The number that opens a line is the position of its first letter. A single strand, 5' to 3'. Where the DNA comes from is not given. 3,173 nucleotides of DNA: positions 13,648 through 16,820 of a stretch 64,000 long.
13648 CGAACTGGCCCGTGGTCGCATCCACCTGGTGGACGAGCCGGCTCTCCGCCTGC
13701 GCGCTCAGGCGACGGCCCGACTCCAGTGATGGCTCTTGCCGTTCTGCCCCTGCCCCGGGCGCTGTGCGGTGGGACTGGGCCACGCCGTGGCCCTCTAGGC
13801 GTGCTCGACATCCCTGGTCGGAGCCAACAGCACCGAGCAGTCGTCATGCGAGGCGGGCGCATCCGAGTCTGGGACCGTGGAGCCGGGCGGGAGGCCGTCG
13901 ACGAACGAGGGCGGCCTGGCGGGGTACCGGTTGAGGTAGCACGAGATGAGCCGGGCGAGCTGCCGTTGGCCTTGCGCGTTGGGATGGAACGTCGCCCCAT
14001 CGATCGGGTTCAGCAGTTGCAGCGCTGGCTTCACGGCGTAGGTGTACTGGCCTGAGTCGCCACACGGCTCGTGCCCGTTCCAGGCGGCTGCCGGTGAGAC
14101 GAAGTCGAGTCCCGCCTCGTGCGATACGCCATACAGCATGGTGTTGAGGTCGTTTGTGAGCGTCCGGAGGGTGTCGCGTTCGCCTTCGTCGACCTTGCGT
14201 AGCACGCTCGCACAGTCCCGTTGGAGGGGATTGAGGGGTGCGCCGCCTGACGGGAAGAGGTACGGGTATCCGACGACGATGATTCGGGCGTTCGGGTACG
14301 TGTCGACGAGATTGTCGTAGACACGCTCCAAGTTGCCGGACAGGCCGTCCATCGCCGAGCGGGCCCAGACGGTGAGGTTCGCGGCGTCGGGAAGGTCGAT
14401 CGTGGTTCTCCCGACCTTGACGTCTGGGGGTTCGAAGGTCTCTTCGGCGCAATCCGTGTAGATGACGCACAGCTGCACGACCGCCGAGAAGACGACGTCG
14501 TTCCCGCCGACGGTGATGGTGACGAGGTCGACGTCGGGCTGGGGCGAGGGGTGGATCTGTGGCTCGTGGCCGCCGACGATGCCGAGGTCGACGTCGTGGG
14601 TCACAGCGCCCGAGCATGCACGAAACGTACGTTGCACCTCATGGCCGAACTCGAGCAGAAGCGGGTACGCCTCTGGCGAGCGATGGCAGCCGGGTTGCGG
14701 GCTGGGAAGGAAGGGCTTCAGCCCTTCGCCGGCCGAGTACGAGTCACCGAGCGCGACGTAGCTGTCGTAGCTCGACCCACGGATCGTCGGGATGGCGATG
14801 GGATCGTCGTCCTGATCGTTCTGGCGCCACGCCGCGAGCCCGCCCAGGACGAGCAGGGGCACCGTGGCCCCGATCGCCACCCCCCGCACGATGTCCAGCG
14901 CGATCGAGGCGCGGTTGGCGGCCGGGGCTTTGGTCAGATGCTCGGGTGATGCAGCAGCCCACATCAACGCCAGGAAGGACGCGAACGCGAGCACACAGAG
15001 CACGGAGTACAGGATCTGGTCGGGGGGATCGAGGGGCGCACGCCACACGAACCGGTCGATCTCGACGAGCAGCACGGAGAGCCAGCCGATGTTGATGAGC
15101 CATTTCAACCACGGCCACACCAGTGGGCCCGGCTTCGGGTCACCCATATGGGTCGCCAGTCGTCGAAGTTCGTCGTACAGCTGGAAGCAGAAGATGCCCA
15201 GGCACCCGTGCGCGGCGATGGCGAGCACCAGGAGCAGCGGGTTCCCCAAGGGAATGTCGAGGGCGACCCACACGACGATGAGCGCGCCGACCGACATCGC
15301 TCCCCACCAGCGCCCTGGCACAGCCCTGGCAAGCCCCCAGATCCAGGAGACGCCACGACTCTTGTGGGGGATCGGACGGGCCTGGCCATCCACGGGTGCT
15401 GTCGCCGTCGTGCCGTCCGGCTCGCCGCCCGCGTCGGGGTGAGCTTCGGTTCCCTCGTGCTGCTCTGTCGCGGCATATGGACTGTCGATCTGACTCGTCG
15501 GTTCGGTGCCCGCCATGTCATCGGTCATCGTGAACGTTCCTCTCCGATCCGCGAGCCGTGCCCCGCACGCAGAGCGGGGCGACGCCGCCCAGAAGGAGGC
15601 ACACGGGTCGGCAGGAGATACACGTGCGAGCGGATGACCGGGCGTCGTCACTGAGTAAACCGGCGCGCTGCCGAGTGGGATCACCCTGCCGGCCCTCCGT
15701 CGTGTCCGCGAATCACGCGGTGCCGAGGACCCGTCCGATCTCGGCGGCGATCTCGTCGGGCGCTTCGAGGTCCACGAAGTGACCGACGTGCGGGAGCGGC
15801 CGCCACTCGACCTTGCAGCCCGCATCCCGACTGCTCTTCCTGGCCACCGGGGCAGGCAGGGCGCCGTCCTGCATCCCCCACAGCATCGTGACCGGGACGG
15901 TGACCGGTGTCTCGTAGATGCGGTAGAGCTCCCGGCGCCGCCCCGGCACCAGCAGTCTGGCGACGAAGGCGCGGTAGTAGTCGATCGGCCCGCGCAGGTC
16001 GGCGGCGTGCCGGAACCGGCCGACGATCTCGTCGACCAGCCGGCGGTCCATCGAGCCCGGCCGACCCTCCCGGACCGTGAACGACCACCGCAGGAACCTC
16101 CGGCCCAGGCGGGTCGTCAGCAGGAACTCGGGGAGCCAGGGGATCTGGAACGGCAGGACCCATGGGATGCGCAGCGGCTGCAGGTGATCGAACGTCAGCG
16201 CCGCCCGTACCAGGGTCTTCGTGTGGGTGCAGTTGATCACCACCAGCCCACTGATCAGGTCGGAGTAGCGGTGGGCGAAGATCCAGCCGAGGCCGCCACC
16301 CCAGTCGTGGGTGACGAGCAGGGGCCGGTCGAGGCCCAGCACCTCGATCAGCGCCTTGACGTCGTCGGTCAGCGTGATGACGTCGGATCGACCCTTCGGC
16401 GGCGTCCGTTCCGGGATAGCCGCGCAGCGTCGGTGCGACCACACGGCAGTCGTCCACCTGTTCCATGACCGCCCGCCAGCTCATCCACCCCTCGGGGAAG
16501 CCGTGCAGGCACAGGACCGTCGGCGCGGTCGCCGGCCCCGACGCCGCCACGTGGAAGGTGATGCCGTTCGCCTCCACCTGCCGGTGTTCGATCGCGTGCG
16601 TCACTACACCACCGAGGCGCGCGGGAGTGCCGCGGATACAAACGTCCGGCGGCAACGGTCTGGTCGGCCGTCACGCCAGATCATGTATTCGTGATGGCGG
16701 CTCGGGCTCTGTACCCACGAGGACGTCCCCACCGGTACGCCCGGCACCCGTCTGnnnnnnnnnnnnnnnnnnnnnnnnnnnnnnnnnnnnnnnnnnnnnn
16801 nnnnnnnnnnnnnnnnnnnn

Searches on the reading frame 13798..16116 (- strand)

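Call 23: search_protein_families(library=pfam, proteins=[window:13798-16116:-], max_evalue=0.001)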
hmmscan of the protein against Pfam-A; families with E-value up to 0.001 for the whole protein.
window:13798-16116:- (773 aa): 1 family
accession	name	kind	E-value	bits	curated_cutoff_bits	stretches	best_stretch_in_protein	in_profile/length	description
PF13472.12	Lipase_GDSL_2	-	8.7e-16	59.4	32.9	1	455-718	1-177/178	GDSL-like Lipase/Acylhydrolase family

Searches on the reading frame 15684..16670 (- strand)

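Call 23: search_protein_families(library=pfam, proteins=[window:15684-16670:-], max_evalue=0.001)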
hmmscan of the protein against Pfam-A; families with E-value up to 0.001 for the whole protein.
window:15684-16670:- (329 aa): 1 family
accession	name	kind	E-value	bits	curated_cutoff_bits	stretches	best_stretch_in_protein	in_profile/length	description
PF00561.26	Abhydrolase_1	-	0.00017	21.8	25.8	1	50-92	1-45/245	alpha/beta hydrolase fold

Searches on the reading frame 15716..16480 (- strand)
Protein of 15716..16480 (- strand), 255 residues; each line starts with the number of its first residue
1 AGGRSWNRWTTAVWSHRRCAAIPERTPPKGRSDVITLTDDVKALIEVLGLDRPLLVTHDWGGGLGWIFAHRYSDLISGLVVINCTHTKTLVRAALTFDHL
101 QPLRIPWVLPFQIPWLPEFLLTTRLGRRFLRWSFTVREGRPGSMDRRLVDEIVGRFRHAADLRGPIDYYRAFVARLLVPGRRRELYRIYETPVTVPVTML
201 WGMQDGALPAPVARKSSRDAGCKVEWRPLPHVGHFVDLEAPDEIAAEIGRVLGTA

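Call 23: search_protein_families(library=pfam, proteins=[window:15716-16480:-], max_evalue=0.001)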
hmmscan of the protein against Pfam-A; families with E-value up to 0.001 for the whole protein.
window:15716-16480:- (255 aa): 2 families
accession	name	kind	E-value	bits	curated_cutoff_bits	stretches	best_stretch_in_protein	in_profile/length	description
PF12697.13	Abhydrolase_6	-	7.6e-11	43.5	26.3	1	27-246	44-216/217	Alpha/beta hydrolase family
PF00561.26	Abhydrolase_1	-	1.2e-10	41.9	25.8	1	29-239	45-243/245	alpha/beta hydrolase fold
